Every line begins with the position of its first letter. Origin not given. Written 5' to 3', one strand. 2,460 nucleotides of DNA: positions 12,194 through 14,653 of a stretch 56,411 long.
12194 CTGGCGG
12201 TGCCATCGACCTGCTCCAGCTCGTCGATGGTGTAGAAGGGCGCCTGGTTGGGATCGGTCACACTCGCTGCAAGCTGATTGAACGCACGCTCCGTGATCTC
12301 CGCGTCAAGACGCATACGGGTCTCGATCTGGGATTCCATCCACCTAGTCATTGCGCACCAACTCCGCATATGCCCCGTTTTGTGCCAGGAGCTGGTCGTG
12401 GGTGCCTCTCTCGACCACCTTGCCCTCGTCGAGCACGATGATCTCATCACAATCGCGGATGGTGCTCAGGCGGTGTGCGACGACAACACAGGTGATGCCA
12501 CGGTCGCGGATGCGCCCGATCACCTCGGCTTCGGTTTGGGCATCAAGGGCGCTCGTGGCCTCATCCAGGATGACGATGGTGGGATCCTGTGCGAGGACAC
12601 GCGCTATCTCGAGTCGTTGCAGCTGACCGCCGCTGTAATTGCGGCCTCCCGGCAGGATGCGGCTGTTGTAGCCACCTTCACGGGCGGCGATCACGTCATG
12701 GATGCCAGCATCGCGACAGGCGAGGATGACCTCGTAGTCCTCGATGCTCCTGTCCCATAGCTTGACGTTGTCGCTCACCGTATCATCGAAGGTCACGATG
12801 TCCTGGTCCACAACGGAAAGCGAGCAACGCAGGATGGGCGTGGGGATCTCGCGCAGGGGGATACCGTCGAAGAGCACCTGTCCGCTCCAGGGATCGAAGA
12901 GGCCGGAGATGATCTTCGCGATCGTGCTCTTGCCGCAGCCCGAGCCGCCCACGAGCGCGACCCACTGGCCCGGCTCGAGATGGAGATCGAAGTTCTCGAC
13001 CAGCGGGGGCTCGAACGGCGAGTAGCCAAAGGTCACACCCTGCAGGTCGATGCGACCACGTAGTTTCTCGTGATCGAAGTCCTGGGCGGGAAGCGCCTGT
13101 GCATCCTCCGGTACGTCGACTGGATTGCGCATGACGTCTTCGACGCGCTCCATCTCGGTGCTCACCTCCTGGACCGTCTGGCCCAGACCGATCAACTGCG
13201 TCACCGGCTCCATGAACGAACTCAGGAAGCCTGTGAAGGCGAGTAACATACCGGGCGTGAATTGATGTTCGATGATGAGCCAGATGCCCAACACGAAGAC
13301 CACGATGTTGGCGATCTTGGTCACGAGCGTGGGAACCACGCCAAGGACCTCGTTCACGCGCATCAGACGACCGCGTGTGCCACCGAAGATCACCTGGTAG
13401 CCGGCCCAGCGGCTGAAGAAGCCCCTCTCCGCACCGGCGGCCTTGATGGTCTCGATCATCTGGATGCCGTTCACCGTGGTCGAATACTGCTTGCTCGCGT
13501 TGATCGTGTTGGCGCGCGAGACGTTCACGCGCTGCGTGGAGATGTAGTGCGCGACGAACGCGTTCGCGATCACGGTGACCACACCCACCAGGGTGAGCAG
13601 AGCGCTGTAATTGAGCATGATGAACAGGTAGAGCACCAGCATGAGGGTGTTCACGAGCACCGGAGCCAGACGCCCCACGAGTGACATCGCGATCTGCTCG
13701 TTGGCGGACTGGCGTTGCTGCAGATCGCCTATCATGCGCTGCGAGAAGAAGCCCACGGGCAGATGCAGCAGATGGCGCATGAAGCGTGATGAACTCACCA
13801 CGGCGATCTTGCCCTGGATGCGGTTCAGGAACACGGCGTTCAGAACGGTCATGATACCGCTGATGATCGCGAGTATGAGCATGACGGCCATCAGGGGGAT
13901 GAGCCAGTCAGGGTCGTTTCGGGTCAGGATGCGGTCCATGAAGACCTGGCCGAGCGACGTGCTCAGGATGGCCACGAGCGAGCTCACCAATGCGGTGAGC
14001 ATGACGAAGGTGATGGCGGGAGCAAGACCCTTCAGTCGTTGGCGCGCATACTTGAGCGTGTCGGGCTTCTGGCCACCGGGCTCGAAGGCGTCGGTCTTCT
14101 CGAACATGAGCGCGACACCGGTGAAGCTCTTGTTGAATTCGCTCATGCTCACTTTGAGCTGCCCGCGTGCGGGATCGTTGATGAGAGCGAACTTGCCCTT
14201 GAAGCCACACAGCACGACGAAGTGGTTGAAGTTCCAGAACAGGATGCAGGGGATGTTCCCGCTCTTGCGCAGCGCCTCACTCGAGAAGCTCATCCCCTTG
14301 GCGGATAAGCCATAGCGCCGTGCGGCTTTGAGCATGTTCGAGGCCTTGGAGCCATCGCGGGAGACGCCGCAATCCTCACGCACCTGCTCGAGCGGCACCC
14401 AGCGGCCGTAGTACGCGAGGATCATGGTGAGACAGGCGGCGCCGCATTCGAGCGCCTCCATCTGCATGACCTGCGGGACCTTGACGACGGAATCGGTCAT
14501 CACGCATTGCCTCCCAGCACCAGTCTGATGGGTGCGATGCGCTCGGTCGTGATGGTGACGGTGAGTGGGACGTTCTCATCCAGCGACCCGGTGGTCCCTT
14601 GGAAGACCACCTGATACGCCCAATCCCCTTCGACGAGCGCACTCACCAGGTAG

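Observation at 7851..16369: Candidate closed-loop peptide signalling circuit: GG-peptide exporter, ECF sigma and partner-switching sensor in one locus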

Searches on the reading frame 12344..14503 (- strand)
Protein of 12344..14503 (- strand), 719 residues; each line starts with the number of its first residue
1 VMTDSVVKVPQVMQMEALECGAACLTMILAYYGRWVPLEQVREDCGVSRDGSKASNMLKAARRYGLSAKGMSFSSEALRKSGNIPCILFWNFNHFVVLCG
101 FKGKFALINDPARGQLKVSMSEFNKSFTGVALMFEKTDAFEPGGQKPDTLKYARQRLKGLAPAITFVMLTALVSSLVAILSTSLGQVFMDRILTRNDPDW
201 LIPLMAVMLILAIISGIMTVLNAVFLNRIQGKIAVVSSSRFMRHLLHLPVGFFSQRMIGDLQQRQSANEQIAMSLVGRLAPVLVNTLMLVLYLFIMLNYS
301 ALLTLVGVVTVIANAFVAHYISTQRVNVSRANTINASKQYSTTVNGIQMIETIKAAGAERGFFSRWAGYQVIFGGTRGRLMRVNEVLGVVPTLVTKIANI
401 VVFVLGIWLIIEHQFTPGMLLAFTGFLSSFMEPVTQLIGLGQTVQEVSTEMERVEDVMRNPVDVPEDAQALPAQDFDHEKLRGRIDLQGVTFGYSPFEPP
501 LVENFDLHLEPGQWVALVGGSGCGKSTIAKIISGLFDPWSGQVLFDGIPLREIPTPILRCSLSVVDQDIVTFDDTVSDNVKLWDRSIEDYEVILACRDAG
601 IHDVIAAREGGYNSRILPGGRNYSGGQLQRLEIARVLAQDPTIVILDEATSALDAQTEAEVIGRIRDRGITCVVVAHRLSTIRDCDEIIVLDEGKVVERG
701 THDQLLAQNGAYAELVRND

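Call 3: search_protein_families(library=pfam, proteins=[window:12344-14503:-], max_evalue=0.01)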
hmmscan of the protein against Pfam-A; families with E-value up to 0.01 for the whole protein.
window:12344-14503:- (719 aa): 6 families
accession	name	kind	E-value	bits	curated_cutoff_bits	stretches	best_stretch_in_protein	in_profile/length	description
PF03412.21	Peptidase_C39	-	2.9e-35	121.4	22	1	9-138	2-132/133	Peptidase C39 family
PF00005.33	ABC_tran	-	2e-28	100.1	25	1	503-651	2-137/137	ABC transporter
PF00664.28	ABC_membrane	-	1.6e-24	87.5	28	1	165-434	2-274/274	ABC transporter transmembrane region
PF13529.12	Peptidase_C39_2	-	0.00048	21.2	24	1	9-112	3-143/143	Peptidase_C39 like family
PF02463.25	SMC_N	-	0.00065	19.6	40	0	624-690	138-210/220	RecF/RecN/SMC N terminal domain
PF09778.15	Guanylate_cyc_2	-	0.0038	17.1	28.1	0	9-43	1-36/212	Guanylylate cyclase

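Call 4: search_protein_families(library=ncbifam, proteins=[window:12344-14503:-], max_evalue=0.01)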
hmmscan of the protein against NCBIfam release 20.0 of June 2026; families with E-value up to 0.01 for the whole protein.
window:12344-14503:- (719 aa): 190 families (the best 25 are shown)
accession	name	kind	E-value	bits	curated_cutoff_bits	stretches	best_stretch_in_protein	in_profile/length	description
TIGR03796.1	NHLM_micro_ABC1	equivalog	3.3e-282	938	853.3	1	8-717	1-710/710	NHLP family bacteriocin export ABC transporter peptidase/permease/ATPase subunit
TIGR01846.1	type_I_sec_HlyB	subfamily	7.8e-119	397.9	725.55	1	23-717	3-690/694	type I secretion system permease/ATPase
TIGR03797.1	NHLM_micro_ABC2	equivalog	8.8e-109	364.9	709.4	1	57-717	35-683/686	NHLP bacteriocin export ABC transporter permease/ATPase subunit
TIGR03375.1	type_I_sec_LssB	subfamily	6e-103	345.4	693.1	1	23-709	5-692/696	type I secretion system permease/ATPase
TIGR01193.1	bacteriocin_ABC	subfamily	2.4e-96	323.9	523.85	1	14-717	1-707/708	peptide cleavage/export ABC transporter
TIGR02203.1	MsbA_lipidA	equivalog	7.1e-93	312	602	1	156-716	12-566/572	lipid A export permease/ATP-binding protein MsbA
TIGR00958.1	3a01208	subfamily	3.3e-84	283.5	874.6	1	150-716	153-711/711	antigen peptide transporter 2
TIGR02204.1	MsbA_rel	hypoth_equivalog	6.2e-80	269.5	780.4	1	167-717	23-573/576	ABC transporter, permease/ATP-binding protein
NF045513.1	HepA_fam_ABC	equivalog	1.8e-78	264.5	725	1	167-712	55-602/610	heterocyst formation ABC transporter subunit HepA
NF052233.1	CphA_assoc_ABC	equivalog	8.3e-77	259.2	880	1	171-716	193-740/766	cyanophycin metabolism-associated ABC transporter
NF008381.0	PRK11176.1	equivalog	1.1e-73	248.5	867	1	166-717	33-577/582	lipid A ABC transporter ATP-binding protein/permease MsbA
NF010178.0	PRK13657.1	equivalog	9.5e-73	245.6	733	1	169-718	26-569/588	glucan ABC transporter ATP-binding protein/ permease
TIGR01842.1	type_I_sec_PrtD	subfamily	9e-69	232.4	510.15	1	163-708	7-543/544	type I secretion system permease/ATPase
NF045998.1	cleave_ABC_plasm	equivalog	1.9e-63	214.8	500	1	14-657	2-637/673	Mbov_0121 family peptidase domain-containing ABC transporter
NF008055.0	PRK10789.1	equivalog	5e-62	210.1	845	1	164-717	22-569/590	SmdA family multidrug ABC transporter permease/ATP-binding protein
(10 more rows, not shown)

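Call 10: find_encoding_contigs(protein=window:12344-14500:-, flank=10000, max_places=4)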
Protein window:12344-14500:- (718 aa): no gene with exactly this product is on record in the collection.
